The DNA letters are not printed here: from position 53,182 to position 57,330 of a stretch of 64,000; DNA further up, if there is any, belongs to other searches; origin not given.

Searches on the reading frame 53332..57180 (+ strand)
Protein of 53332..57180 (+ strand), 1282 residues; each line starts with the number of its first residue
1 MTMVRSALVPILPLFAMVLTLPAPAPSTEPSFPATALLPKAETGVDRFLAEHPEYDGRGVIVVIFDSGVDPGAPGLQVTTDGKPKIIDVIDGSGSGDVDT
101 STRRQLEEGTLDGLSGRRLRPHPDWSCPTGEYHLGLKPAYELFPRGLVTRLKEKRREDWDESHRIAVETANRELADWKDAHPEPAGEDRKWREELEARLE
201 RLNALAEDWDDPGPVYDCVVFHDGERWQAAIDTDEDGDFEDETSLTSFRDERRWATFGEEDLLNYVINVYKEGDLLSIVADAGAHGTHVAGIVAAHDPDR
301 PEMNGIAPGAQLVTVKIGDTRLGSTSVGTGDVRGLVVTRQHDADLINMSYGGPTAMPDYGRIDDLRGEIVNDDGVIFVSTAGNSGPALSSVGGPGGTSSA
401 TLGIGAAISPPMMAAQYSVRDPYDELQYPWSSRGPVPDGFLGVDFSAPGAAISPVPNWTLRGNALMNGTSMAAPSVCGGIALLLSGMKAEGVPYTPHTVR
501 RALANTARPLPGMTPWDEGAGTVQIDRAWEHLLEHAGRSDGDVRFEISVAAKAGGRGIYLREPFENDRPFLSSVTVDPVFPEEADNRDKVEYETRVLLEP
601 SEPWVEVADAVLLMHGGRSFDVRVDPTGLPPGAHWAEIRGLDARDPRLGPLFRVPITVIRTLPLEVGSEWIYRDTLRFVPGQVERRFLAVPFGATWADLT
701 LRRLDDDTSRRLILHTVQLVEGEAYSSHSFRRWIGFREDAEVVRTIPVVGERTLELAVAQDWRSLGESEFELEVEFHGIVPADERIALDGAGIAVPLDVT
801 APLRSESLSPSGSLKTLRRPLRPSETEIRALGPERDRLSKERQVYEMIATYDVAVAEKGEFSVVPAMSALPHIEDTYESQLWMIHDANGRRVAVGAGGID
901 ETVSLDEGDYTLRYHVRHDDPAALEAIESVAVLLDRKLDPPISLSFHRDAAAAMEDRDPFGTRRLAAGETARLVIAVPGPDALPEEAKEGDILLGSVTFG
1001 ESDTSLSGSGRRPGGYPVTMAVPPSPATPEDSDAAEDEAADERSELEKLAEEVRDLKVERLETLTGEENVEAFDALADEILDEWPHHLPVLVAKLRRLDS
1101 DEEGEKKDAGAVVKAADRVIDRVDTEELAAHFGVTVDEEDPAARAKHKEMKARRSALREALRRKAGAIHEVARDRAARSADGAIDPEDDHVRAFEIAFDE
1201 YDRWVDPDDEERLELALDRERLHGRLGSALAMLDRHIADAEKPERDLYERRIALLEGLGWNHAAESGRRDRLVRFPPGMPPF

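Call 10: search_protein_families(library=pfam, proteins=[window:53332-57180:+], max_evalue=0.00001)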
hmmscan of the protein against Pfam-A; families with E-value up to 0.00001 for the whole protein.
window:53332-57180:+ (1282 aa): 5 families
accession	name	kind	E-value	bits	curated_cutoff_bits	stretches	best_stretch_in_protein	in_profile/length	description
PF00082.27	Peptidase_S8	-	1.6e-43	149.6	21.8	1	57-510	1-276/288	Subtilase family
PF12580.14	TPPII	-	3.3e-42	144.6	29.7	1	802-988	2-187/187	Tripeptidyl peptidase II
PF21223.3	TPPII_Ig-like-1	-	4.6e-31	108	27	1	543-659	1-117/117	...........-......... II, first Ig-like domain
PF21316.3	TPPII_GBD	-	1.7e-18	67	27.3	1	678-766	1-91/91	TPPII, galactose-binding domain-like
PF12583.14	TPPII_C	-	5e-06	27.4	27.7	0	1039-1103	4-64/69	Tripeptidyl peptidase II, C-terminal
